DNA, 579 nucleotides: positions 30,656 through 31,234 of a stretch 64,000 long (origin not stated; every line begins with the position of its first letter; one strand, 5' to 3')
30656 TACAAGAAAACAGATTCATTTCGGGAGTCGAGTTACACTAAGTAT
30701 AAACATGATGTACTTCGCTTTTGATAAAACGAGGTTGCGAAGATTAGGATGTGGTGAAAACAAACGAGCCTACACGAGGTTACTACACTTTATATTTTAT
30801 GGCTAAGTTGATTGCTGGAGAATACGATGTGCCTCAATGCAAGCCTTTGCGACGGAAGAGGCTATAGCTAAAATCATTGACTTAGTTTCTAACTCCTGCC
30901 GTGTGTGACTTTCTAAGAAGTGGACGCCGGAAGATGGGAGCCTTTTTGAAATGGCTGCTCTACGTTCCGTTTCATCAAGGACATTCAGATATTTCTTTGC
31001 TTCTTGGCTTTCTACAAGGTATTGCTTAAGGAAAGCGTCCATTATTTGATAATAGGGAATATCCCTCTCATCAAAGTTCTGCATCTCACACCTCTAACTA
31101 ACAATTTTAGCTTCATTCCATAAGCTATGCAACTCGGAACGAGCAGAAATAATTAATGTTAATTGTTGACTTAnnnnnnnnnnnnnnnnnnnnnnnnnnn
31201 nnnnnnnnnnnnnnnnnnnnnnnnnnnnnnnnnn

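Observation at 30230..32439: Co-oriented HEPN-like + PD-(D/E)xK/Zn-ribbon + two small genes in the tRNA-Lys island: candidate uncharacterised defence or abortive-infection module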

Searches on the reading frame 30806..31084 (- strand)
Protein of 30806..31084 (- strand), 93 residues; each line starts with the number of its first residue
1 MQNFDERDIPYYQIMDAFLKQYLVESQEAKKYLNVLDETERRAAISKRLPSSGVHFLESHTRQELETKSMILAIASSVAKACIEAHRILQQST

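Call 8: search_protein_families(library=pfam, max_evalue=1, proteins=[window:30806-31084:-])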
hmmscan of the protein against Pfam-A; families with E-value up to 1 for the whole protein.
seq(93 aa): 0 families

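Call 9: search_protein_families(library=padloc, max_evalue=1, proteins=[window:30806-31084:-])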
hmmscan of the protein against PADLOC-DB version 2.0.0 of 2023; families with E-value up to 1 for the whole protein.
seq(93 aa): 0 families

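Call 10: search_protein_families(library=ncbifam, max_evalue=1, proteins=[window:30806-31084:-])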
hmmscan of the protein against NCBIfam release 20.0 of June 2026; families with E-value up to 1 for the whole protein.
seq(93 aa): 0 families

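Call 53: search_protein_representatives(protein=window:30806-31084:-)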
Query: 93 residues. Proteins with E-value up to 0.001 (for the whole library): 16; up to 1e-10: 8; up to 1e-30: 0. The best 16 are listed.
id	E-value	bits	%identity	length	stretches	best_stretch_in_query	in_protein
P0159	4.3e-25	103.2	65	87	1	4-89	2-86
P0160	7.9e-24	99.2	60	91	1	3-90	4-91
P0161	8.6e-17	76.8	49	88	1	4-89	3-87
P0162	9.1e-16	73.6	50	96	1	2-92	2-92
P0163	3.0e-13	65.6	49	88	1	6-90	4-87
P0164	3.0e-13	65.6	46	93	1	5-88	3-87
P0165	1.2e-11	60.5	51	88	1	12-85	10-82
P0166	1.9e-11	59.8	53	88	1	12-86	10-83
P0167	3.1e-09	52.8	40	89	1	3-90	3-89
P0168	1.6e-08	50.5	39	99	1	2-90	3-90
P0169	3.9e-08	49.3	54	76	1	15-89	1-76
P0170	2.5e-07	46.7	43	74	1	4-71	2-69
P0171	9.0e-07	45.0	32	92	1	5-92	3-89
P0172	3.4e-05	39.9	39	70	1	4-71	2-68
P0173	1.2e-04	38.2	43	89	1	13-85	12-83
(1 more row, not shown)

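Call 56: search_protein_families(library=phrogs, max_evalue=0.1, proteins=[window:30806-31084:-])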
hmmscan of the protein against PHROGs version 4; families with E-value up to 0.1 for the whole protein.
window:30806-31084:- (93 aa): 0 families

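Call 74: search_protein_families(library=pfam, alignment_id=A4, max_evalue=1)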
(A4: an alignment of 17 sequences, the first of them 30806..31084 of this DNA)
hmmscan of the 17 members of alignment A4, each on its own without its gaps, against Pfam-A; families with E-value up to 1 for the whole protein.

A. member 1, window:30806-31084:- (93 aa): 0 families

B. families by the number of members that match (of 17 scanned): 17 families
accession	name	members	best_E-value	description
PF22161.1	Mre11_C_bact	1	0.011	Mre11 C-terminal domain, bacteria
PF25806.1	RHH_ERCC6L2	1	0.02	ERCC6L2-like, ribbon-helix-helix domain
PF24360.1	DUF7516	1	0.021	Domain of unknown function (DUF7516)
PF02515.22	CoA_transf_3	1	0.025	CoA-transferase family III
PF17363.7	DUF5388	1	0.036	Family of unknown function (DUF5388)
PF22920.2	UvrC_RNaseH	1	0.04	UvrC Ribonuclease H-like domain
PF10312.14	Cactin_mid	1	0.042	Conserved mid region of cactin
PF17928.6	TetR_C_22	1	0.045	Tetracyclin repressor-like, C-terminal domain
PF02764.19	Diphtheria_T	1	0.046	Diphtheria toxin, T domain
PF11859.13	DUF3379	1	0.05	Protein of unknown function (DUF3379)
PF08518.16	GIT_SHD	1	0.062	Spa2 homology domain (SHD) of GIT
PF18282.7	RAP80_UIM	1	0.096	RAP80 N-terminal ubiquitin interaction motif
PF19307.5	SrpI-like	1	0.1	Type 2A encapsulin shell protein SrpI-like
PF24994.1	GIL1_IRKI_C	1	0.11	GIL1/IRKI C-terminal domain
PF11301.13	DUF3103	1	0.13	Protein of unknown function (DUF3103)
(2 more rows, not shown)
